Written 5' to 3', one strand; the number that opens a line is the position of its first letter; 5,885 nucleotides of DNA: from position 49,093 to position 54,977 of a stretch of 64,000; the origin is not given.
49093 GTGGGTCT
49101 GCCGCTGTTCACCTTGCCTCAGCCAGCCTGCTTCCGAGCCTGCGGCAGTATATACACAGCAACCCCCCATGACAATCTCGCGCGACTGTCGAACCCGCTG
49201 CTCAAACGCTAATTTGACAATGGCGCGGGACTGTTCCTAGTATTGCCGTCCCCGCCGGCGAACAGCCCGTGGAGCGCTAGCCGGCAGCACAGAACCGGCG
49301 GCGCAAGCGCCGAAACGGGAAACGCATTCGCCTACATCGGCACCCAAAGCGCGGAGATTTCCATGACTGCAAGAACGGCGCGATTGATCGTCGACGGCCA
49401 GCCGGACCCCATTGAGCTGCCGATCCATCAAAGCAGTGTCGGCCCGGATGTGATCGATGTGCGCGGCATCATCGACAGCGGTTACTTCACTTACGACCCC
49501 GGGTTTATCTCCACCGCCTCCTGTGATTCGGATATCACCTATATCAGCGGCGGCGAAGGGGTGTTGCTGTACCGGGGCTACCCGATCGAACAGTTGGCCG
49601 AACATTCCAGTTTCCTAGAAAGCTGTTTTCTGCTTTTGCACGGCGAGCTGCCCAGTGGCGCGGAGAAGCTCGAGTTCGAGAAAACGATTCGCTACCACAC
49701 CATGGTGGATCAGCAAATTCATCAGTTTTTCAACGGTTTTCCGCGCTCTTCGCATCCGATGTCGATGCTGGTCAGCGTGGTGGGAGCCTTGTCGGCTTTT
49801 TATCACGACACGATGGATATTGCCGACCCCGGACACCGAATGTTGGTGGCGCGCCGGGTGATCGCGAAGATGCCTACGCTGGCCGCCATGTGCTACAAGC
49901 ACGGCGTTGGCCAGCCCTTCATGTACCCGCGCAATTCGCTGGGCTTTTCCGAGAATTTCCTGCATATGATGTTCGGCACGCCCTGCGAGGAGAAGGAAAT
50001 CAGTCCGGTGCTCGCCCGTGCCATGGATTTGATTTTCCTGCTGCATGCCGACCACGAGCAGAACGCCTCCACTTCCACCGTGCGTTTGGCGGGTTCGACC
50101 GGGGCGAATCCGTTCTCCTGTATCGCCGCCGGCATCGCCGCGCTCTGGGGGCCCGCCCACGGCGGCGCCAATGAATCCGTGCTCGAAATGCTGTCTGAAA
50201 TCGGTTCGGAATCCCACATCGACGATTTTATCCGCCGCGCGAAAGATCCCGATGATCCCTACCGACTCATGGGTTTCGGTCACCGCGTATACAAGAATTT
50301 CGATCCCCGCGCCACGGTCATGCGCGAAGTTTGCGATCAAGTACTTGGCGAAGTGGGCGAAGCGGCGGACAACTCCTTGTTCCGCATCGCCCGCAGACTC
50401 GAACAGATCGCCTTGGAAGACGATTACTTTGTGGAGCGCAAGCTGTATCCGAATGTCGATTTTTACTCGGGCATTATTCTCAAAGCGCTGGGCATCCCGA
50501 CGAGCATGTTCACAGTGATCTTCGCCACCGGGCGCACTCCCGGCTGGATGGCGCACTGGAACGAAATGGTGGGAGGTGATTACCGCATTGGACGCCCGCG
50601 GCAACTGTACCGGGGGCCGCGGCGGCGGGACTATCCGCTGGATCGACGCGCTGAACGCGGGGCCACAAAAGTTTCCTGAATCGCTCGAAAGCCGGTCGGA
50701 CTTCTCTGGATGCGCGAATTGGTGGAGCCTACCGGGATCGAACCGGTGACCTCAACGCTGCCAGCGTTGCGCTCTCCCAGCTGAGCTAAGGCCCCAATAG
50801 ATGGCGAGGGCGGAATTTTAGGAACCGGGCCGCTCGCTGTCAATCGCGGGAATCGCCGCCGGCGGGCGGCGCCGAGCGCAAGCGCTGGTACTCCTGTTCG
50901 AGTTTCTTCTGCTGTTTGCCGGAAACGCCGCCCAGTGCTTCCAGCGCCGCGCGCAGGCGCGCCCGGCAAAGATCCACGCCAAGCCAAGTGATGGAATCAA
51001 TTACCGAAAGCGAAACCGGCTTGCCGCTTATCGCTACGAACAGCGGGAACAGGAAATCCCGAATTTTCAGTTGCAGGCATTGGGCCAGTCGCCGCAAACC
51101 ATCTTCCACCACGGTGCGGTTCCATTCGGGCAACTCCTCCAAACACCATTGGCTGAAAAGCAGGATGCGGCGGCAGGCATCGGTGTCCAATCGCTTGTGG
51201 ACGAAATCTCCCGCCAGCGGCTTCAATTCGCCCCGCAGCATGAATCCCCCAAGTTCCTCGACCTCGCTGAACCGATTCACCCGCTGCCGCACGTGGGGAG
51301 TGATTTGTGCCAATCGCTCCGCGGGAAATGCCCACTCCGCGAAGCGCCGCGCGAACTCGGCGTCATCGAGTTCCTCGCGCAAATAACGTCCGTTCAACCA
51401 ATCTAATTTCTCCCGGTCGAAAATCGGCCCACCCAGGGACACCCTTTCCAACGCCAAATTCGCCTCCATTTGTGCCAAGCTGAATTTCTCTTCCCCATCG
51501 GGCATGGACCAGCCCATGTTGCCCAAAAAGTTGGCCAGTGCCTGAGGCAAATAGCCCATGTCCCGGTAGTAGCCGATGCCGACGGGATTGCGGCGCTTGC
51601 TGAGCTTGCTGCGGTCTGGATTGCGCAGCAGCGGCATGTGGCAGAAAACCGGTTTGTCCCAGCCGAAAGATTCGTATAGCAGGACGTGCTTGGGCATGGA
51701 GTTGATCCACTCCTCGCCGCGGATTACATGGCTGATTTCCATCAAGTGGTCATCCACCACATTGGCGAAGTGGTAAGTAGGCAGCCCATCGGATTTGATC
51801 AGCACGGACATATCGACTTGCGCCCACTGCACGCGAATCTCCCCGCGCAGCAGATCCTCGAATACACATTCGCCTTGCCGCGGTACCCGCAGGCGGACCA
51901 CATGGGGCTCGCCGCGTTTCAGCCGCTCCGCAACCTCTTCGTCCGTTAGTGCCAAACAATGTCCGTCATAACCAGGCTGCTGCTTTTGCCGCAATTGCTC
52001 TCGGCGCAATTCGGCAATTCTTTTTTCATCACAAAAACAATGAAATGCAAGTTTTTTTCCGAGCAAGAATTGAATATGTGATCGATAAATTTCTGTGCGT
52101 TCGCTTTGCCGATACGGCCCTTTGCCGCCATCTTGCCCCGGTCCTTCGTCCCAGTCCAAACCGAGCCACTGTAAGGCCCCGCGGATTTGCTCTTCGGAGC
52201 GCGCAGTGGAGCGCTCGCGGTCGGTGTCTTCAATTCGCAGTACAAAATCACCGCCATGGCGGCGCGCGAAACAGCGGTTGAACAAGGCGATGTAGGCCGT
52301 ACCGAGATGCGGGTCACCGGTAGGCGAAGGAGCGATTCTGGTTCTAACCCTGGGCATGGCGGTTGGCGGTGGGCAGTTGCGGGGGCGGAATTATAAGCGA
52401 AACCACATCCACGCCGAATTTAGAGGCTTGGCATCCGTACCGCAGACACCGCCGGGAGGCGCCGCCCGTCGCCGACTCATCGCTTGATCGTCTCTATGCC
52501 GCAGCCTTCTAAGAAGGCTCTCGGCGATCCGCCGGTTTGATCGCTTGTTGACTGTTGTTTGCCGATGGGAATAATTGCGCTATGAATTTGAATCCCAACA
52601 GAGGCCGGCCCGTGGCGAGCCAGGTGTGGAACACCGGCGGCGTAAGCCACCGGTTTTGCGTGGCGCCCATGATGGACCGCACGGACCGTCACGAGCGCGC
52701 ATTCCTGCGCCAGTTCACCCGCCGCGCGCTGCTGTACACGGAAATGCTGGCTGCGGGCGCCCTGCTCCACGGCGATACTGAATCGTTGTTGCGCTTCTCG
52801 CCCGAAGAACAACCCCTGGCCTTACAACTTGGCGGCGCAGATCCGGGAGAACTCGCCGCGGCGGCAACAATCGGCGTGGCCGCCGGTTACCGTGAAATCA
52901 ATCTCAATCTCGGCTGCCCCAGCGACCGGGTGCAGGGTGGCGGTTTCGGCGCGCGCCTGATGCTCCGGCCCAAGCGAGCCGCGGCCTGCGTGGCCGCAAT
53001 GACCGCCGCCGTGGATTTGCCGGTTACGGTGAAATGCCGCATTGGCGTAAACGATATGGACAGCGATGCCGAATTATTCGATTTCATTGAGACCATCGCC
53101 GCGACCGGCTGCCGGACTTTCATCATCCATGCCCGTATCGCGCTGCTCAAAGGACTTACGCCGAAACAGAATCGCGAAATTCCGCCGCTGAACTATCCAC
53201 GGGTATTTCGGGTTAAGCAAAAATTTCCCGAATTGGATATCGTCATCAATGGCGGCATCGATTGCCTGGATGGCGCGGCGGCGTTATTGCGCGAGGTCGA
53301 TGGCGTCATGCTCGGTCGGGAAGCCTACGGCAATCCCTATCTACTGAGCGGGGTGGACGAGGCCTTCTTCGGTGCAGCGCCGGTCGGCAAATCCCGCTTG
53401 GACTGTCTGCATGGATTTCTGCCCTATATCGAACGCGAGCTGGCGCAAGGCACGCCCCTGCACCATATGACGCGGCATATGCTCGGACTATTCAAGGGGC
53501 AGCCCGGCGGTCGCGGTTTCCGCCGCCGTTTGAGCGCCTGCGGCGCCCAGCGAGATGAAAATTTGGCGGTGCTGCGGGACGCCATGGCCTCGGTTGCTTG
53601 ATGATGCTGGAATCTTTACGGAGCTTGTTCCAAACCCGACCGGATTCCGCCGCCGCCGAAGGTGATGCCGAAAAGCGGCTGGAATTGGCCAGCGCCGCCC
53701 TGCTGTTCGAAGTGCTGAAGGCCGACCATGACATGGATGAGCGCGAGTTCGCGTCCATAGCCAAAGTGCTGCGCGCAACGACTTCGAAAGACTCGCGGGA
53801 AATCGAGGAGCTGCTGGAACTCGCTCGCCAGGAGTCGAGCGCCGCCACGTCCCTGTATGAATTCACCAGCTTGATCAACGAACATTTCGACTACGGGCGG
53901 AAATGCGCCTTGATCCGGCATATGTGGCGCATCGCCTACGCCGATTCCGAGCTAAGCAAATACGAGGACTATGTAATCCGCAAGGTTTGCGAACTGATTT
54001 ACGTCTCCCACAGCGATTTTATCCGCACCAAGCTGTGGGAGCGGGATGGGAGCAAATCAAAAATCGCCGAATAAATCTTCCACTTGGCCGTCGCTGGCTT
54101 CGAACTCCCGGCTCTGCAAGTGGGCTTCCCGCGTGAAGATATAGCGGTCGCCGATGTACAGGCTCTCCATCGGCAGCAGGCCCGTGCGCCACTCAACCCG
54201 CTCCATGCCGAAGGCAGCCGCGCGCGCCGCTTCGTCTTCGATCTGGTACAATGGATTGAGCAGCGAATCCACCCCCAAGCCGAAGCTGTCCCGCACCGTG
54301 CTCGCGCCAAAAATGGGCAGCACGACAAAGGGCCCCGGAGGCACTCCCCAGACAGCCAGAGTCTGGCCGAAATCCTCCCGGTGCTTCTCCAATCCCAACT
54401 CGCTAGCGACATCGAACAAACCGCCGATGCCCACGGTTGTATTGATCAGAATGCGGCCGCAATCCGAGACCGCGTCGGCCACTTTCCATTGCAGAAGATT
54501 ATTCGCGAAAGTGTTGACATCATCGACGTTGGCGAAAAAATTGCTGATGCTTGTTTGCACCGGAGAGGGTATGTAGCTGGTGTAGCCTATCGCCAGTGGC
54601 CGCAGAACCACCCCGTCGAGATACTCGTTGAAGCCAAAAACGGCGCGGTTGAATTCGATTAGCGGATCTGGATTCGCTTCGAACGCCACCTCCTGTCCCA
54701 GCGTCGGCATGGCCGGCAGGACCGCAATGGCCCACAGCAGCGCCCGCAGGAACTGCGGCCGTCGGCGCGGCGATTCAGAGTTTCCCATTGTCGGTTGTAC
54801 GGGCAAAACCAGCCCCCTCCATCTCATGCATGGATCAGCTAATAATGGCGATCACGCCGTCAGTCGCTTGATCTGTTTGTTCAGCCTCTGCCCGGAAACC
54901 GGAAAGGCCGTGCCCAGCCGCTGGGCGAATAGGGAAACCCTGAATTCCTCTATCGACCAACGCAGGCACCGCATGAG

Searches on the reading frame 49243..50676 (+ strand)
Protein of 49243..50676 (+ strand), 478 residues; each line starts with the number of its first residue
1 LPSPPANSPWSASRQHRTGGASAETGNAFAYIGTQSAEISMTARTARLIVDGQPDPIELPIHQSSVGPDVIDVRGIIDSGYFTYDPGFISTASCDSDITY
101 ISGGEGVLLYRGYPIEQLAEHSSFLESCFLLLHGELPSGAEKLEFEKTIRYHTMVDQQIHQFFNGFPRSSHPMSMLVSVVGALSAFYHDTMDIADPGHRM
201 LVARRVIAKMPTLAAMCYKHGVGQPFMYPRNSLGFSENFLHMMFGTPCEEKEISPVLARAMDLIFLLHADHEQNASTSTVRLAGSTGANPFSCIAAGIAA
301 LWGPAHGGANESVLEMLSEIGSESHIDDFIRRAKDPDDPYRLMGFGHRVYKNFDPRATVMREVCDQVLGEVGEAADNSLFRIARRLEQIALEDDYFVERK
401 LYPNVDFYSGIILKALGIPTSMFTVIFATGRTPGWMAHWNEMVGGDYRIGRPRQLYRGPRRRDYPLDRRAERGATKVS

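Call 64: search_protein_families(library=pfam, proteins=[window:49243-50676:+], max_evalue=0.00001)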
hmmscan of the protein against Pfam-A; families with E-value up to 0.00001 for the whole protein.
window:49243-50676:+ (478 aa): 1 family
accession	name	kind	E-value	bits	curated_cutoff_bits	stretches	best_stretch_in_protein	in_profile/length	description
PF00285.26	Citrate_synt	-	2.9e-136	454.7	27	1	88-453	2-357/357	Citrate synthase, C-terminal domain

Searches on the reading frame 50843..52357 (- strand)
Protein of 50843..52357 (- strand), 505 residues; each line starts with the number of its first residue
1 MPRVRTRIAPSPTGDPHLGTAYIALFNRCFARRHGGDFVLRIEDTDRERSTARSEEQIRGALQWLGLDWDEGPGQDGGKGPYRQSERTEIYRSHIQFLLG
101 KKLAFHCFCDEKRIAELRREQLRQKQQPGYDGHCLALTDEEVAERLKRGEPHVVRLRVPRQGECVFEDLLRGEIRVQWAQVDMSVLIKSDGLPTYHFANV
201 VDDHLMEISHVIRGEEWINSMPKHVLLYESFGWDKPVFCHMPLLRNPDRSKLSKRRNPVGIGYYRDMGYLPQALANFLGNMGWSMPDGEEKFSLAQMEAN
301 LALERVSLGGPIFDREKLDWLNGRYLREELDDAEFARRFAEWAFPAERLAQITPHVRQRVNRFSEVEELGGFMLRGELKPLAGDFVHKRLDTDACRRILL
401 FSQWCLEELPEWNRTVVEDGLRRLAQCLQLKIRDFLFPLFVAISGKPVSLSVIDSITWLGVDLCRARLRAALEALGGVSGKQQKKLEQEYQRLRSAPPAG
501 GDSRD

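Call 65: search_protein_families(library=pfam, proteins=[window:50843-52357:-], max_evalue=0.00001)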
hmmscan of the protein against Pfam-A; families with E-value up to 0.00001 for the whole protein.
window:50843-52357:- (505 aa): 2 families
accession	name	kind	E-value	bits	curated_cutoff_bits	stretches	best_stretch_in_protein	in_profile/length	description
PF00749.27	tRNA-synt_1c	-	4.4e-101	338.4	23.4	1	4-320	2-314/314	tRNA synthetases class I (E and Q), catalytic domain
PF19269.4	Anticodon_2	-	1.3e-24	87.7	23.6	1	334-472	1-141/141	Anticodon binding domain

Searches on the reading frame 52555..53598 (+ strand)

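Call 65: search_protein_families(library=pfam, proteins=[window:52555-53598:+], max_evalue=0.00001)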
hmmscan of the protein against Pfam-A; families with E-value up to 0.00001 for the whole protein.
window:52555-53598:+ (348 aa): 1 family
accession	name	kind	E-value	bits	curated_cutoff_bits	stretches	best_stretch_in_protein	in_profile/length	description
PF01207.24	Dus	-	8.8e-80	268.5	20.4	1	36-341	2-303/311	Dihydrouridine synthase (Dus)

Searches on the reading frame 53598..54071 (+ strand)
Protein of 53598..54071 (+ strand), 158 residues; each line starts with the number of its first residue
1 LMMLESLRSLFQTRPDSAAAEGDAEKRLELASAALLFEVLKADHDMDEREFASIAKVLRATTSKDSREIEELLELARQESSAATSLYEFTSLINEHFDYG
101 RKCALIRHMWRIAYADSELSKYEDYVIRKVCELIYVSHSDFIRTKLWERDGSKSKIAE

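Call 65: search_protein_families(library=pfam, proteins=[window:53598-54071:+], max_evalue=0.00001)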
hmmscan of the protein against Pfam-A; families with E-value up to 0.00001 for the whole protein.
window:53598-54071:+ (158 aa): 1 family
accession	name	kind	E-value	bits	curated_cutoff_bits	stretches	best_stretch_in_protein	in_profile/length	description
PF05099.18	TerB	-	3.5e-34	118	24.4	1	29-145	1-117/118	Tellurite resistance protein TerB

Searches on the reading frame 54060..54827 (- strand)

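Call 65: search_protein_families(library=pfam, proteins=[window:54060-54827:-], max_evalue=0.00001)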
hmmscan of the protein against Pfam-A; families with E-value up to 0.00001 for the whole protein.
window:54060-54827:- (256 aa): 1 family
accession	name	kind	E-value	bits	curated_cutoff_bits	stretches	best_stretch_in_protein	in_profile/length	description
PF04333.18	MlaA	-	4.7e-69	232.4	25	1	53-242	2-194/195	MlaA lipoprotein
